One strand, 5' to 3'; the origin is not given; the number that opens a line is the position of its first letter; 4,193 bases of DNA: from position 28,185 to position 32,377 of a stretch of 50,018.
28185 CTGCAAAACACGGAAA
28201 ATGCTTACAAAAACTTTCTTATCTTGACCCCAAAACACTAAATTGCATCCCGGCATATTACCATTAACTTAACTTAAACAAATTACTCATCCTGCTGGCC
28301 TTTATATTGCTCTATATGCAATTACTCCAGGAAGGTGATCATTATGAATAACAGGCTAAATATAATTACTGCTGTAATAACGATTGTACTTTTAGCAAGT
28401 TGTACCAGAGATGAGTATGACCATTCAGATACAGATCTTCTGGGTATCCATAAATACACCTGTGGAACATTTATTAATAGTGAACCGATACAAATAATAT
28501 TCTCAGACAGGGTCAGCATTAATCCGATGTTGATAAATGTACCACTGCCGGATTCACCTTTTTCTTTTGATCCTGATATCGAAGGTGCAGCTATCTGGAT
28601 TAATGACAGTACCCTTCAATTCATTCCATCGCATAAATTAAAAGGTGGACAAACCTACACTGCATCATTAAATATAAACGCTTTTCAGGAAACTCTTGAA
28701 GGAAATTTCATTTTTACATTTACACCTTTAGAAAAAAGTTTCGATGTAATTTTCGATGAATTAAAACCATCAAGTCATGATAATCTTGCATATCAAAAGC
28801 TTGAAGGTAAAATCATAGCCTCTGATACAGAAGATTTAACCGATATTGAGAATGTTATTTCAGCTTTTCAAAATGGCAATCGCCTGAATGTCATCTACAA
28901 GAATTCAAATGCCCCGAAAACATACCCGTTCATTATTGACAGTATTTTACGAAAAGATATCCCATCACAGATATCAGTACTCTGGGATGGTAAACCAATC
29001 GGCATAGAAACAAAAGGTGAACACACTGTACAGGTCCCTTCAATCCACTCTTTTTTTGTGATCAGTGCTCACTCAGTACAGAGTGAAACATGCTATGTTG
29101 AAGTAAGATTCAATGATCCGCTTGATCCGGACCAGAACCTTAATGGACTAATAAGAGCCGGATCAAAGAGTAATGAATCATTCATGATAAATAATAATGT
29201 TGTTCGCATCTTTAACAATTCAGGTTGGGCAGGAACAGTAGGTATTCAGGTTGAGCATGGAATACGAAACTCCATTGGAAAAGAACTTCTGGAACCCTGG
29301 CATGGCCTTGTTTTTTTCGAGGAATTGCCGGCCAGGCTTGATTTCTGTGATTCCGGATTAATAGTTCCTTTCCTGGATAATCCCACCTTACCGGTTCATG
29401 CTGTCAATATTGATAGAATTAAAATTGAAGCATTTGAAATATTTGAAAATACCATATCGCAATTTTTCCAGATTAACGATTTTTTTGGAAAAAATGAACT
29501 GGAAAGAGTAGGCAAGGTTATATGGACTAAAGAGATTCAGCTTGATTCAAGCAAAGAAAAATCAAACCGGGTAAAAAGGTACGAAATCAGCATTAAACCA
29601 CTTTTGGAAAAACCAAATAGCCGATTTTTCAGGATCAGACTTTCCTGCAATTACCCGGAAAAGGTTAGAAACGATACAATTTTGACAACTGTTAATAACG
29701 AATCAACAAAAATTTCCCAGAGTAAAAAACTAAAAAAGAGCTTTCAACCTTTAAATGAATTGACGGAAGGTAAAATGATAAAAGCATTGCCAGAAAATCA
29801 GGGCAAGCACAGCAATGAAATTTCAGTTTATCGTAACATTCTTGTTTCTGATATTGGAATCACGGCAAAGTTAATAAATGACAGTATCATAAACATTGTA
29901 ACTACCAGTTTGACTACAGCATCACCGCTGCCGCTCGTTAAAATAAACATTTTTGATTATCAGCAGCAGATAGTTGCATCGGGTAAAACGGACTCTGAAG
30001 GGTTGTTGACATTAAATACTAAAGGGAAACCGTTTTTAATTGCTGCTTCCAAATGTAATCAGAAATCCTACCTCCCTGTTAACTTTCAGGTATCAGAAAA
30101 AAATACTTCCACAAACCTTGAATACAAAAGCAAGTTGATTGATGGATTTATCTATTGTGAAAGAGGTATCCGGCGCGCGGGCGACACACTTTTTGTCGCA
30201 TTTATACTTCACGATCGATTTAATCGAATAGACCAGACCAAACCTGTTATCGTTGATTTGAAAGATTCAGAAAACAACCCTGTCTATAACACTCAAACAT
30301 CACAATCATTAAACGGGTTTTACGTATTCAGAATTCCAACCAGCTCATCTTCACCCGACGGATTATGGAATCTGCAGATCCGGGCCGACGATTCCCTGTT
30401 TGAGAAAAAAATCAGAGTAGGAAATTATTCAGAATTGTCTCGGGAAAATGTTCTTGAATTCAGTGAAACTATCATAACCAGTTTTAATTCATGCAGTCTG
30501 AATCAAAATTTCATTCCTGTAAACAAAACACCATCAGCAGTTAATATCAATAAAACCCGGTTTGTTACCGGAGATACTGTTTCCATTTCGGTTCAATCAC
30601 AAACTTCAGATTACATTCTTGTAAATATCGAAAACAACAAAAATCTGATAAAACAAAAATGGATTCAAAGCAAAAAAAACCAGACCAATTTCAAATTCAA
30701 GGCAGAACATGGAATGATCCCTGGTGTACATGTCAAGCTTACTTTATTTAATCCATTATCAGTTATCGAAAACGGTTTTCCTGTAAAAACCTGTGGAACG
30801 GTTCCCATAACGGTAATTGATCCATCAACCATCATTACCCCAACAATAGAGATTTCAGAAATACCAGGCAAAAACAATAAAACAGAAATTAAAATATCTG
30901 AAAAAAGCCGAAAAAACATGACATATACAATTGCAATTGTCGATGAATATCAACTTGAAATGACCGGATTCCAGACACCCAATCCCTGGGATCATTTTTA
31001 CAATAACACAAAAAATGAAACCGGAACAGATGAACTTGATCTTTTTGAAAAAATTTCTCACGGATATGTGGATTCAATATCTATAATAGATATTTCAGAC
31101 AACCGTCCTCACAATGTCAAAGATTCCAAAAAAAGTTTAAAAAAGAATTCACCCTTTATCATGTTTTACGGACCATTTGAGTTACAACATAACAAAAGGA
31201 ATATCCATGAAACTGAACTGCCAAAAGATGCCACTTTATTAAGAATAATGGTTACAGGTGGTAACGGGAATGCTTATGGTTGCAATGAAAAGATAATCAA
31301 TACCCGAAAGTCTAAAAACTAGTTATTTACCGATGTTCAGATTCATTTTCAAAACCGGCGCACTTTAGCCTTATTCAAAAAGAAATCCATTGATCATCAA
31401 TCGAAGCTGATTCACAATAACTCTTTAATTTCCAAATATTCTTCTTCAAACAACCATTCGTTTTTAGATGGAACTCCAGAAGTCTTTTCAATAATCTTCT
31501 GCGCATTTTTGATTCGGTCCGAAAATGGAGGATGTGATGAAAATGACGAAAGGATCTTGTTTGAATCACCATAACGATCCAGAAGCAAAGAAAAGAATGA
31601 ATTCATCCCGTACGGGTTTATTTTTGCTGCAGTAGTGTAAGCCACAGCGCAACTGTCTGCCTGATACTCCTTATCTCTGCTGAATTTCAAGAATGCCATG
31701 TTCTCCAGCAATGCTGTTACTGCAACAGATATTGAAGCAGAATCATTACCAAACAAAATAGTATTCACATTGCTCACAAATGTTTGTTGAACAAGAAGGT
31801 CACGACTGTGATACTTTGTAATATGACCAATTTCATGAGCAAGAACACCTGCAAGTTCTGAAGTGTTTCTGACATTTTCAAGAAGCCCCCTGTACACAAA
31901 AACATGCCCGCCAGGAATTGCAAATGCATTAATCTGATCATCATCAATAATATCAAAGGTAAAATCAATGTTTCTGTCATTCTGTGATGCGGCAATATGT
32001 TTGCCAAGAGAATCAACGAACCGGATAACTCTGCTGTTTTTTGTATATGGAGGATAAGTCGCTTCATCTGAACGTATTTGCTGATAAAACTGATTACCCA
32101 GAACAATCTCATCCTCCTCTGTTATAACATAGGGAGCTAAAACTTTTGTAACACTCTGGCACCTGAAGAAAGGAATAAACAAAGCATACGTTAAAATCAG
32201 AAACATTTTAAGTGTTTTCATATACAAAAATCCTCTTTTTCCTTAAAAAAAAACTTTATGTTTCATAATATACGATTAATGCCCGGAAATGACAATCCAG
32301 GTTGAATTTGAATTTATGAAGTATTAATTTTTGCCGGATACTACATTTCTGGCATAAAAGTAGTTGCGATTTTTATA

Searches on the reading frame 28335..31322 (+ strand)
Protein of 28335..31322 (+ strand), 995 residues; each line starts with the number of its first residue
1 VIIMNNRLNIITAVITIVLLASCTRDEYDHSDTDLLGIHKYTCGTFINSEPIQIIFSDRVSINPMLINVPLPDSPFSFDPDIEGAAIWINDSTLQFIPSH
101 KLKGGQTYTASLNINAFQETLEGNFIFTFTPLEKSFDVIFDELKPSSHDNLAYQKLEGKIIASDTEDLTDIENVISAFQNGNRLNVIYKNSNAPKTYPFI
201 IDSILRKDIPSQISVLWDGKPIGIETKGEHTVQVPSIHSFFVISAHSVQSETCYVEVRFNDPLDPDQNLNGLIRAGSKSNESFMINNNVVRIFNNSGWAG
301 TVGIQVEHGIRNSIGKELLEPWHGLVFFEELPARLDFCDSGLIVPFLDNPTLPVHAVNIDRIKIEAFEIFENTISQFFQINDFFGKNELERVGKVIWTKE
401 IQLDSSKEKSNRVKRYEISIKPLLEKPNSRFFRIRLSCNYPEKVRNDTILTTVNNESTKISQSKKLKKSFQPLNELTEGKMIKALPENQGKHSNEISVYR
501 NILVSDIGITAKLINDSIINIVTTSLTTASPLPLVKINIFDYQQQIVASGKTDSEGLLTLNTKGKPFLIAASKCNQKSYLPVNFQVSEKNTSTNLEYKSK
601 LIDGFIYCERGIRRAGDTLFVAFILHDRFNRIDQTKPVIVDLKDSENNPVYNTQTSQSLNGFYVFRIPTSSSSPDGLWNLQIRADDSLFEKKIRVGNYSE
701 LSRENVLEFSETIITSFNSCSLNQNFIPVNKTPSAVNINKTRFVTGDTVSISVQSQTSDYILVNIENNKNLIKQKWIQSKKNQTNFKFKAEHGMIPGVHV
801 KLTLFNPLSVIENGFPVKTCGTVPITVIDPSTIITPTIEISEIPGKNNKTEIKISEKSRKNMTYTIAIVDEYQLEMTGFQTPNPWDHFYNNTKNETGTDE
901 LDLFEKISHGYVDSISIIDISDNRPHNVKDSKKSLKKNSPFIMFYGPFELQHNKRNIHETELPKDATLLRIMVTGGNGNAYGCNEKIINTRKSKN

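Call 11: search_protein_families(library=pfam, proteins=[window:28335-31322:+], max_evalue=0.01)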
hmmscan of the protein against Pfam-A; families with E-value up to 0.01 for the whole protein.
window:28335-31322:+ (995 aa): 4 families
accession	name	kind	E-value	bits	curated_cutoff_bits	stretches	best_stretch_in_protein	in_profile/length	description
PF11974.14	bMG3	-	1.8e-13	50.7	34.9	1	504-591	1-98/103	Bacterial alpha-2-macroglobulin MG3 domain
PF07703.20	A2M_BRD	-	1.6e-10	41.9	22.7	1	738-874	5-138/140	Alpha-2-macroglobulin bait region domain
PF01835.25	MG2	-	2.2e-10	41.2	32.8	1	603-695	1-96/96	MG2 domain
PF21142.3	A2M_bMG2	-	0.00024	21.5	25.5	1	337-403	2-74/119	Bacterial alpha-2 macroglobulin MG2 domain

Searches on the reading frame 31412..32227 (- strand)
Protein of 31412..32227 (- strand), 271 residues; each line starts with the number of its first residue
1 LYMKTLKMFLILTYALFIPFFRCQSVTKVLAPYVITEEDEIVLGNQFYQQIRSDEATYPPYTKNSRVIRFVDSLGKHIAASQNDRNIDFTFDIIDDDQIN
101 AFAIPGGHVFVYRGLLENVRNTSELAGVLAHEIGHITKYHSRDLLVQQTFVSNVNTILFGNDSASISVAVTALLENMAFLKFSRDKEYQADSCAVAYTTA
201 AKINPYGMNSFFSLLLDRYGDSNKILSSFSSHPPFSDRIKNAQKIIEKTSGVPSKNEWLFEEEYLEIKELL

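Call 16: search_protein_families(library=pfam, proteins=[window:31412-32227:-], max_evalue=0.001)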
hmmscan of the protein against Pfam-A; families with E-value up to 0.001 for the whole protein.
window:31412-32227:- (271 aa): 1 family
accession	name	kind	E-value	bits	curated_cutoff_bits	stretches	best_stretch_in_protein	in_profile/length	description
PF01435.24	Peptidase_M48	-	9.6e-33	114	20.3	1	72-245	8-185/186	Peptidase family M48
